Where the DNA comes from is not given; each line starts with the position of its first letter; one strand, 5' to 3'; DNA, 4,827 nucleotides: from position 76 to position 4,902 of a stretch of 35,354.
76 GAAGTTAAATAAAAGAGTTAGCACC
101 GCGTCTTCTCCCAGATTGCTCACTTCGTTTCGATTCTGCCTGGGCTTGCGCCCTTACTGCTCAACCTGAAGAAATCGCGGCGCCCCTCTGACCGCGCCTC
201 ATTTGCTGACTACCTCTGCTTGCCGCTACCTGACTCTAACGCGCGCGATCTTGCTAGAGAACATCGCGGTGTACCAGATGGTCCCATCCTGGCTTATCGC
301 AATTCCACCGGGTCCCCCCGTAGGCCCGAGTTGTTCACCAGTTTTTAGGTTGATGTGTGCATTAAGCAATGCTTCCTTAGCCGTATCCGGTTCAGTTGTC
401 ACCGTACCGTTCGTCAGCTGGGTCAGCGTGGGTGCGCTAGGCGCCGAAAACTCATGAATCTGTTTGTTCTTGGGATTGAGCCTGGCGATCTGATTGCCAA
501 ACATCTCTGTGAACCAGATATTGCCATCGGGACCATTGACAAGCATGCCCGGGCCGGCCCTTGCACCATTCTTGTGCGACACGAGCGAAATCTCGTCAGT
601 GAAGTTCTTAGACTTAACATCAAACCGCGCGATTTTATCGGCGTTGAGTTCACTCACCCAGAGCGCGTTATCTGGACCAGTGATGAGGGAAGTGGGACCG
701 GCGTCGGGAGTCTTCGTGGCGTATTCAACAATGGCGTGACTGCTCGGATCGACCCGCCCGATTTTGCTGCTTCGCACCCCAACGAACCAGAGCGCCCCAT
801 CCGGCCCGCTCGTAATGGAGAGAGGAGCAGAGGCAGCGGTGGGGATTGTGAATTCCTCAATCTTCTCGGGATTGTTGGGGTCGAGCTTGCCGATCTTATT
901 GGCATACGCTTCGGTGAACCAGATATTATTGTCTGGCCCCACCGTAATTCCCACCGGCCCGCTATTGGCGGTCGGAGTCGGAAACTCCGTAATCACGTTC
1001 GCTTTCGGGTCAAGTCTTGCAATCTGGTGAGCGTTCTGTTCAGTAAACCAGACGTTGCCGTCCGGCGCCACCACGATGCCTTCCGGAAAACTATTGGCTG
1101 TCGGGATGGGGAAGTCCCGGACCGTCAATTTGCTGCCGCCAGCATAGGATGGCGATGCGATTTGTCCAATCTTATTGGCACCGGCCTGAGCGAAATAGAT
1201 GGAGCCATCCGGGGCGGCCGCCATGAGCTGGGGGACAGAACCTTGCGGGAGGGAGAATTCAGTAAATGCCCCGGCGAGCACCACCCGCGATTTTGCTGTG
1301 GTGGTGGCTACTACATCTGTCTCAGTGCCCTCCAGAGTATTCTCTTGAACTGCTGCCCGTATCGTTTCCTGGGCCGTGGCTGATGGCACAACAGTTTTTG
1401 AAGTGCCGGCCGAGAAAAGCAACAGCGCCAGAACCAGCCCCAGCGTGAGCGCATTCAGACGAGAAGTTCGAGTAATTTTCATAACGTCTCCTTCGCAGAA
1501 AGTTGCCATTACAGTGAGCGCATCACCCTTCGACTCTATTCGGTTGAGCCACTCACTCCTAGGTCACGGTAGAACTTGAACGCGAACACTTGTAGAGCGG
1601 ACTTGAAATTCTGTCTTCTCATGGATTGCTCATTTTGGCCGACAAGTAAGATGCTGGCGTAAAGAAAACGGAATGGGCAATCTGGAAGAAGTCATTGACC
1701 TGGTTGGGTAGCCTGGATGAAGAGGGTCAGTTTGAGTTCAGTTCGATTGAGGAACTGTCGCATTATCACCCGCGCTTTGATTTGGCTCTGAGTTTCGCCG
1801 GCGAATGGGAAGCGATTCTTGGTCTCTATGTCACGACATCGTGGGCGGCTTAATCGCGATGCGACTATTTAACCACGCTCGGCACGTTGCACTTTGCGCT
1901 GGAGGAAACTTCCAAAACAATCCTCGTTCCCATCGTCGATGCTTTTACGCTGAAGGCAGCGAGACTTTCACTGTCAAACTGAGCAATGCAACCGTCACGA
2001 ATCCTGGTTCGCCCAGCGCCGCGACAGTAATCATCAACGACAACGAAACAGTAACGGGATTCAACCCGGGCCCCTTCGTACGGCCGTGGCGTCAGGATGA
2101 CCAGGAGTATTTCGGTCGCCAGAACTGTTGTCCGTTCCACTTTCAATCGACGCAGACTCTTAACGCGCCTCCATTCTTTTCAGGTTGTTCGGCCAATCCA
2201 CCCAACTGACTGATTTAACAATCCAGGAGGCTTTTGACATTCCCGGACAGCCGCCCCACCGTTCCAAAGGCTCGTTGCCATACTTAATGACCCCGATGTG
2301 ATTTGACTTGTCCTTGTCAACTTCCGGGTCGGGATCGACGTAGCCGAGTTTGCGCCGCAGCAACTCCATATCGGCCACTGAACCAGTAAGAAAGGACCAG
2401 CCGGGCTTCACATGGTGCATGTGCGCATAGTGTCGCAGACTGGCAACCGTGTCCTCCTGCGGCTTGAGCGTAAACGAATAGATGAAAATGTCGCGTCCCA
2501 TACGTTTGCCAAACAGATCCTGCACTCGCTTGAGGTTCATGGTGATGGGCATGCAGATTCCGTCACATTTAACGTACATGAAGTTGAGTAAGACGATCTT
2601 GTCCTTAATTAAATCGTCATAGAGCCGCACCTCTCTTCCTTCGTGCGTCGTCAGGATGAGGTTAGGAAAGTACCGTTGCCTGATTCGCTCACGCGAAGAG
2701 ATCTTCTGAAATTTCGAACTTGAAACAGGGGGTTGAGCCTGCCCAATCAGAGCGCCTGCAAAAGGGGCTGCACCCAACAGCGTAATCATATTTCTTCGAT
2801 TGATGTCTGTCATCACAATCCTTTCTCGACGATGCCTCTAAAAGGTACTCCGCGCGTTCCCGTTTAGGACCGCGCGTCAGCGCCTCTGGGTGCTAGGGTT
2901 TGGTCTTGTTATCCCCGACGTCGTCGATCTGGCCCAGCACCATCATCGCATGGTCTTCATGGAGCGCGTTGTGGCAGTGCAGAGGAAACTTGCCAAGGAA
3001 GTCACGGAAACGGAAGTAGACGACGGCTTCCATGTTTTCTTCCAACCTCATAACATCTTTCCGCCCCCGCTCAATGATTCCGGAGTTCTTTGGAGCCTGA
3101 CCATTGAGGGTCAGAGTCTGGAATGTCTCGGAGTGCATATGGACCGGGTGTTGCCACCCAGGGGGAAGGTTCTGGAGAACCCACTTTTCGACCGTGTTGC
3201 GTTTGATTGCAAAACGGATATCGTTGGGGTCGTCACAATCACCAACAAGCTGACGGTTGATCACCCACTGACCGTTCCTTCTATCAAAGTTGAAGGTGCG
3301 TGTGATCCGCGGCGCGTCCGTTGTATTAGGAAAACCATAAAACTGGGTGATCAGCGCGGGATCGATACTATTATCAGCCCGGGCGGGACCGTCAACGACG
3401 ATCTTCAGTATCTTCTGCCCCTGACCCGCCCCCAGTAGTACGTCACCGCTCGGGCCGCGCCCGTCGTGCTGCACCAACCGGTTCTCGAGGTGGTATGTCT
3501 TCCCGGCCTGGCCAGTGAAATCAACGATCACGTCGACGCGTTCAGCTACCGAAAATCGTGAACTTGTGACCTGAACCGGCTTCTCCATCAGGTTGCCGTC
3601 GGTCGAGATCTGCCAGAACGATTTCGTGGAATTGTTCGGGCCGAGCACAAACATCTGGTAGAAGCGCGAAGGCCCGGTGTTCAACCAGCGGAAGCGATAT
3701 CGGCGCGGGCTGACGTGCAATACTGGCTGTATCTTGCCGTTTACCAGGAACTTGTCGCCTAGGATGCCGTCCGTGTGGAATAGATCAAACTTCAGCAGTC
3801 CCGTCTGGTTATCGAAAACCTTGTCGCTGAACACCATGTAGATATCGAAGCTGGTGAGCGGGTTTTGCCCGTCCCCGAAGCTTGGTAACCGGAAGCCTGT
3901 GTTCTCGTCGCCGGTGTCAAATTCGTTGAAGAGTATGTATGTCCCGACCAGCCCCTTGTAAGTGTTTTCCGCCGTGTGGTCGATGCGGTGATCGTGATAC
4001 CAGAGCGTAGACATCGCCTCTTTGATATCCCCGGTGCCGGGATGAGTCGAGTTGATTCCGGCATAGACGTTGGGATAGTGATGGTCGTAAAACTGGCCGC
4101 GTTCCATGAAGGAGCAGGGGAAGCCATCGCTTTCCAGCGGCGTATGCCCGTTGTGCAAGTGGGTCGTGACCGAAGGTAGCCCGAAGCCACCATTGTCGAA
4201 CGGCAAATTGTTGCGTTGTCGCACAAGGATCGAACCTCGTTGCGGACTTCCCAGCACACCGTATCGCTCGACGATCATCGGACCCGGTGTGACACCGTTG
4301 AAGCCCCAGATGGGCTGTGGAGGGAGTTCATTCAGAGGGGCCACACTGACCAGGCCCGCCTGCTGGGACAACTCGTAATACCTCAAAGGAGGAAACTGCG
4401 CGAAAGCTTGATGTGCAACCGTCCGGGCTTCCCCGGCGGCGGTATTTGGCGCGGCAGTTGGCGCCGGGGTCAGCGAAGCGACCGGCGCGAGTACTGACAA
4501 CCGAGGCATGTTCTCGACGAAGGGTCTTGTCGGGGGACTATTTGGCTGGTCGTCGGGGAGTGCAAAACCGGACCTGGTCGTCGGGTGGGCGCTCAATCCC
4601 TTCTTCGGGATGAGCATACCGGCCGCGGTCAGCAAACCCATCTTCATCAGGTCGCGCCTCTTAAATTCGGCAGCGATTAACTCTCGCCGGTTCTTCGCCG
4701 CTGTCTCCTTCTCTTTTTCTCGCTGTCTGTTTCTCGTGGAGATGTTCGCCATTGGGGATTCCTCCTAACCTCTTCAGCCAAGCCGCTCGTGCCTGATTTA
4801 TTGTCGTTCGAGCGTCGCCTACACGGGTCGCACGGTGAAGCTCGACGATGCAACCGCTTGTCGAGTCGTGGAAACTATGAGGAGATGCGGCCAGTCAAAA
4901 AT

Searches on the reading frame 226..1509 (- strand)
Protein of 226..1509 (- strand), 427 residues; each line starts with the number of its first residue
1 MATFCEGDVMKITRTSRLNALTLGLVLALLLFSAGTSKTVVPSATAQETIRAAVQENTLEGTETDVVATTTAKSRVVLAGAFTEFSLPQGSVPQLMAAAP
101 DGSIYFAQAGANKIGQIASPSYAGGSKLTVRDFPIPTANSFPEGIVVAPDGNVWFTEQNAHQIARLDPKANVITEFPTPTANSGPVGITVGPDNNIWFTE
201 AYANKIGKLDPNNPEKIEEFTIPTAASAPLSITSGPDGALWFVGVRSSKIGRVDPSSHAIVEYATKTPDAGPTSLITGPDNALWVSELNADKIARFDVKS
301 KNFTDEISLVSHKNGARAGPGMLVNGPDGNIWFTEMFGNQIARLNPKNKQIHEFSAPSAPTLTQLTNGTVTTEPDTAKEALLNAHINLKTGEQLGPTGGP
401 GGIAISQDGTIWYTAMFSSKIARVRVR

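Call 51: search_protein_families(library=pfam, proteins=[window:226-1509:-], max_evalue=0.001)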
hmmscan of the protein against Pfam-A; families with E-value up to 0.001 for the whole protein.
window:226-1509:- (427 aa): 10 families
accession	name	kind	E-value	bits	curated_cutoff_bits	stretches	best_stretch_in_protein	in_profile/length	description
PF24684.1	Vgb_lyase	-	8.6e-71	238.5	50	2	73-226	78-222/290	Virginiamycin B lyase family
PF08450.18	SGL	-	2.8e-15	57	26.3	0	130-182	173-226/246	SMP-30/Gluconolactonase/LRE-like region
PF23500.1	DUF7133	-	2.6e-10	40.6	27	0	133-207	83-155/385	Domain of unknown function (DUF7133)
PF13449.12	Phytase-like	-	4.4e-09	37.1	27.6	1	141-181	69-109/284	Esterase-like activity of phytase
PF16819.11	DUF5074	-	3.2e-08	33.5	27.2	0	143-178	185-223/353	Domain of unknown function (DUF5074)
PF01436.27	NHL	-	3.8e-06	27.1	20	0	140-164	2-26/28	NHL repeat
PF07494.17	Reg_prop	-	5e-06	26.5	20.4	0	142-155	8-20/24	Two component regulator propeller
PF21959.2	DUF6923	-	1.2e-05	25.6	27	0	101-229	97-222/234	Repeat of unknown function (DUF6923)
PF22701.2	Mala_s_1-like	-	2e-05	24.9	27.5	0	146-222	94-168/195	Mal s 1 allergenic protein-like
PF20067.5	SSL_N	-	0.00012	22.3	18.9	0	139-156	20-37/46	Strictosidine synthase-like, N-terminal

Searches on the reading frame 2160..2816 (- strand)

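Call 51: search_protein_families(library=pfam, proteins=[window:2160-2816:-], max_evalue=0.001)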
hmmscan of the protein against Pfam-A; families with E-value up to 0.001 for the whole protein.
window:2160-2816:- (218 aa): 1 family
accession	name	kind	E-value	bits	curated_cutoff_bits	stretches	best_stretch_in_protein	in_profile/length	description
PF02630.20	SCO1-SenC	-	2.5e-12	47.3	22.8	1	55-159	6-105/134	SCO1/SenC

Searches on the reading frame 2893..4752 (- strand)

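Call 51: search_protein_families(library=pfam, proteins=[window:2893-4752:-], max_evalue=0.001)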
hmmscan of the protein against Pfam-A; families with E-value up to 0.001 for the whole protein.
window:2893-4752:- (619 aa): 1 family
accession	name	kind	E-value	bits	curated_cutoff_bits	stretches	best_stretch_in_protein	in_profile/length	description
PF07731.20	Cu-oxidase_2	-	1.4e-17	64.2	20.4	1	505-605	29-129/137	Multicopper oxidase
